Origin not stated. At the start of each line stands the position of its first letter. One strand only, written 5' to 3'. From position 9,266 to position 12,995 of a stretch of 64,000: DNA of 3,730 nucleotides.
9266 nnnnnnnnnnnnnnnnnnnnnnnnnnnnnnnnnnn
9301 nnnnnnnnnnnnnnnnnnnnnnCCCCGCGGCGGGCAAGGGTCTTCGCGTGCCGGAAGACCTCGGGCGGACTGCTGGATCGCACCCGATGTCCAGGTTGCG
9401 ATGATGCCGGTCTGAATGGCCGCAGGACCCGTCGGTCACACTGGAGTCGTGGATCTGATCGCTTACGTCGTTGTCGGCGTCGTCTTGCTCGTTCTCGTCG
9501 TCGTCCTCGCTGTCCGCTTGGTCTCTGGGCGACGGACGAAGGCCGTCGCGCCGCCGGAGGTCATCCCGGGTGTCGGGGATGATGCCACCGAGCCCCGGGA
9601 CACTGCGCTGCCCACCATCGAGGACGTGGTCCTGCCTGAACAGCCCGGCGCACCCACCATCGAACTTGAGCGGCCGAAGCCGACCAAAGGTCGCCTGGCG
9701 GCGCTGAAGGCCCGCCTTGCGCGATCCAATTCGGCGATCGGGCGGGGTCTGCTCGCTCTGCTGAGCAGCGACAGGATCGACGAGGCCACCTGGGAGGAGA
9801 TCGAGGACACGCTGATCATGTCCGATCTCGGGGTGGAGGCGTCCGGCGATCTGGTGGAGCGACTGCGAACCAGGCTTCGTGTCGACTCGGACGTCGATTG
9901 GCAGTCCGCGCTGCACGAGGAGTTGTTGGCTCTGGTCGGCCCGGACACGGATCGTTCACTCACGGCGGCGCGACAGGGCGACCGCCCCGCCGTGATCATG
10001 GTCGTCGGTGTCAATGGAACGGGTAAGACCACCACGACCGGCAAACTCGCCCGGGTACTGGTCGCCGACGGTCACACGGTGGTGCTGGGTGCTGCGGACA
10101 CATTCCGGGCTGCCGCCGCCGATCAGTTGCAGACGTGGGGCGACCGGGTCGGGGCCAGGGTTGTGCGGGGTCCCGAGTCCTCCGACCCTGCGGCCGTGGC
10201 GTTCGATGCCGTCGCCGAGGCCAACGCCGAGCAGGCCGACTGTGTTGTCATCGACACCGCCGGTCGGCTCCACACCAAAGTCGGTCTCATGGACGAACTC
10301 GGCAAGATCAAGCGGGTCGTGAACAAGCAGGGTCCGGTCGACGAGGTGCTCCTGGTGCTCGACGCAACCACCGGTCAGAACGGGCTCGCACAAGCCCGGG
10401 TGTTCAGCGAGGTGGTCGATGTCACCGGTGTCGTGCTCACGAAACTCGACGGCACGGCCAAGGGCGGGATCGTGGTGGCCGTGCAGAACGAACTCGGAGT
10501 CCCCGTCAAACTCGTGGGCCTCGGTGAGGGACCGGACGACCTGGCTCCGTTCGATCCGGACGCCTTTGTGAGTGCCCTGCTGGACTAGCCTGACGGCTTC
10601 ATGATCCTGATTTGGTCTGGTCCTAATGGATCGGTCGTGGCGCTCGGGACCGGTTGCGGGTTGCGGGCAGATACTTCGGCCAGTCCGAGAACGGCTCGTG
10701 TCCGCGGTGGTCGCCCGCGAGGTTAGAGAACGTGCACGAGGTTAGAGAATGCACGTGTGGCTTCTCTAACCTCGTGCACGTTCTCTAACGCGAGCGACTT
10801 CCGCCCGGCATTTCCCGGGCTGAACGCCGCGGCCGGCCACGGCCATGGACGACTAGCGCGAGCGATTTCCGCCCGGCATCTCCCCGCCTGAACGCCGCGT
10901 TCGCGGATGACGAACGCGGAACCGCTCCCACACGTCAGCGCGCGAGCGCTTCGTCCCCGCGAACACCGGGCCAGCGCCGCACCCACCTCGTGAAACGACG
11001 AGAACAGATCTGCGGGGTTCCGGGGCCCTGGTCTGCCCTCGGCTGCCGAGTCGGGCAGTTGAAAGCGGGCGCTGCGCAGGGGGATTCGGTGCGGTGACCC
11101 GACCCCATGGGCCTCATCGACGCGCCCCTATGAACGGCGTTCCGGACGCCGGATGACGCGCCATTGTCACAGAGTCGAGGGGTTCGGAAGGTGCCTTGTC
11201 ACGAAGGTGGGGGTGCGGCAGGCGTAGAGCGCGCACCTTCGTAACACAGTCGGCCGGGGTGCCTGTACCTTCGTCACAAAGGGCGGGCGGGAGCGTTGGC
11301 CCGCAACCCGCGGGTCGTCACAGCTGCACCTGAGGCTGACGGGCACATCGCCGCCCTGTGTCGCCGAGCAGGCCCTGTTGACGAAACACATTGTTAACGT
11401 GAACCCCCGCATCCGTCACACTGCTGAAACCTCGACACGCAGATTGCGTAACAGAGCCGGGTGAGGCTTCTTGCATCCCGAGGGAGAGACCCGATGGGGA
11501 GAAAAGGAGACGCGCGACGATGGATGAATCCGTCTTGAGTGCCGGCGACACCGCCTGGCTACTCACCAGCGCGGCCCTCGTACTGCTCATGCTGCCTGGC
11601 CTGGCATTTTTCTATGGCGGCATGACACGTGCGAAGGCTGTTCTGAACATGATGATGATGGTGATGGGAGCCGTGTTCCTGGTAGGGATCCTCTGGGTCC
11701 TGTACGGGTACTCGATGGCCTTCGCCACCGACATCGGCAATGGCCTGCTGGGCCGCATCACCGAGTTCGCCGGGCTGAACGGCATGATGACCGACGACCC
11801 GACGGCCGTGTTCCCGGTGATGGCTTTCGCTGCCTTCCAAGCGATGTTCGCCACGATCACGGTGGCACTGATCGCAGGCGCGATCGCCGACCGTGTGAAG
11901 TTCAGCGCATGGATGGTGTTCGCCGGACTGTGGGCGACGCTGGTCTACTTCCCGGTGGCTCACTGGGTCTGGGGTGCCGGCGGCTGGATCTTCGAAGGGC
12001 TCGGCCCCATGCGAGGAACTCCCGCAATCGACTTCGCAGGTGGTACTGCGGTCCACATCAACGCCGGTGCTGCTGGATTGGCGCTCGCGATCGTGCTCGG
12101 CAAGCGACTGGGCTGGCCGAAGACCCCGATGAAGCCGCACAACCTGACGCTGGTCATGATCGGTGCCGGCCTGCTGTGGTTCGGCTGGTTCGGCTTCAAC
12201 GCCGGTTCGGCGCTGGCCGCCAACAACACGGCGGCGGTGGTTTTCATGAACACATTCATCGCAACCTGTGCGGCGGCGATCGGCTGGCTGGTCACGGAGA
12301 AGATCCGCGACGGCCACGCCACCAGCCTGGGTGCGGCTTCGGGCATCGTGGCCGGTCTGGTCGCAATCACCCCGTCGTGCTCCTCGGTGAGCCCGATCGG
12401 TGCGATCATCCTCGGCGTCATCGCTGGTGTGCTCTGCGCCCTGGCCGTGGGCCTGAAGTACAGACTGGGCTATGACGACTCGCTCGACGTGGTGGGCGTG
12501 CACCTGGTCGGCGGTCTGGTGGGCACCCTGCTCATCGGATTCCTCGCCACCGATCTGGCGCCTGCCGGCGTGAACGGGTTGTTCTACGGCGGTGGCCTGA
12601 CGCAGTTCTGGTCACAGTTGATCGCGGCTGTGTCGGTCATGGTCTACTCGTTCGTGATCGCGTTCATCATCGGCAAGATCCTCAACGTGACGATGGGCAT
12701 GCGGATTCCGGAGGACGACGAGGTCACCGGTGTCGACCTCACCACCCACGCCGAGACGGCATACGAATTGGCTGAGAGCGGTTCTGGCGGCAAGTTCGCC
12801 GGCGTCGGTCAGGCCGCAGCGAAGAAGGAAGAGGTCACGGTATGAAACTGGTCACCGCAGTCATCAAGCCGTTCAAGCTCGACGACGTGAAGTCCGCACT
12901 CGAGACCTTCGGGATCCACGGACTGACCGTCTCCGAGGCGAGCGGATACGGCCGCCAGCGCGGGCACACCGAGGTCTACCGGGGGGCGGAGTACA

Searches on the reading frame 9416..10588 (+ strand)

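Call 23: search_protein_families(library=ncbifam, proteins=[window:9416-10588:+], max_evalue=0.00001)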
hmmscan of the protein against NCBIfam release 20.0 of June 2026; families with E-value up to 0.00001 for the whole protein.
window:9416-10588:+ (390 aa): 11 families
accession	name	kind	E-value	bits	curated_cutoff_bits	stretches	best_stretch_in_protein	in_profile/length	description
TIGR00064.1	ftsY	equivalog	2e-99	332.4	260.7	1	121-389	2-279/279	signal recognition particle-docking protein FtsY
TIGR00959.1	ffh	equivalog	5.3e-63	213.3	473.2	1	120-389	25-294/428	signal recognition particle protein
TIGR01425.1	SRP54_euk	equivalog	1.3e-44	152.7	576.25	1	119-389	24-294/428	signal recognition particle protein SRP54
TIGR03499.1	FlhF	equivalog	9.7e-17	61.9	174.15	1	88-283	111-286/286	flagellar biosynthesis GTPase FlhF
NF009366.0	PRK12723.1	equivalog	1.1e-15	57.7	585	1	119-365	104-343/388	flagellar biosynthesis regulator FlhF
NF009367.0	PRK12724.1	equivalog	3.8e-13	49.1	718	1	189-354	221-379/433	flagellar biosynthesis regulator FlhF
NF011312.0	PRK14723.1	equivalog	7.8e-11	41.2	951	1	78-384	76-374/768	flagellar biosynthesis regulator FlhF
NF009368.0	PRK12726.1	equivalog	9e-11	41.5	832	1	193-367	208-375/407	flagellar biosynthesis regulator FlhF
NF005230.0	PRK06731.1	equivalog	1.1e-09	38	553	1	193-367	88-255/281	flagellar biosynthesis regulator FlhF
NF011310.0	PRK14721.1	equivalog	5.6e-09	35.7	725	1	143-355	151-347/423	flagellar biosynthesis regulator FlhF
NF011311.0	PRK14722.1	equivalog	9.5e-08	31.5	777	1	189-371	135-318/374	flagellar biosynthesis regulator FlhF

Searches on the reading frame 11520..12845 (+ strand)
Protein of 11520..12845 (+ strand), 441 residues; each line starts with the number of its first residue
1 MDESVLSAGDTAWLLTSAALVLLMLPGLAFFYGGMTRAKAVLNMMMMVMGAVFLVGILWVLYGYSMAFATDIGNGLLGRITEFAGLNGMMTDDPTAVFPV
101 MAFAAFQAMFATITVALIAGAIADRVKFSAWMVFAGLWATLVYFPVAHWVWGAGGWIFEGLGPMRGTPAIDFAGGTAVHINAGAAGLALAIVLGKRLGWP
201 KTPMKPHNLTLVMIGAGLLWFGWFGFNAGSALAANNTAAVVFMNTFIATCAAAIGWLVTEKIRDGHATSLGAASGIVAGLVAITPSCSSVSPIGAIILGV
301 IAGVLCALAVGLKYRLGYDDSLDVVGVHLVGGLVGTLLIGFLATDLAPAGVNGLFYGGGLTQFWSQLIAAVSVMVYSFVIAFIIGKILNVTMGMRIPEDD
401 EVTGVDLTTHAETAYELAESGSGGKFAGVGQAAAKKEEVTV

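Call 23: search_protein_families(library=ncbifam, proteins=[window:11520-12845:+], max_evalue=0.00001)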
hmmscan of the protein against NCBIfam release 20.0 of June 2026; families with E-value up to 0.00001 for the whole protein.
window:11520-12845:+ (441 aa): 3 families
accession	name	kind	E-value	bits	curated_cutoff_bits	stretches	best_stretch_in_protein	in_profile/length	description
TIGR00836.1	amt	subfamily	1.2e-135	452.6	343.3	1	10-415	1-406/406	ammonium transporter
NF007947.0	PRK10666.1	equivalog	3.6e-107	358.9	657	1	4-416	25-427/428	ammonium transporter AmtB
TIGR03644.1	marine_trans_1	hypoth_equivalog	1.3e-58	198.7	514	1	10-415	4-401/404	probable ammonium transporter, marine subtype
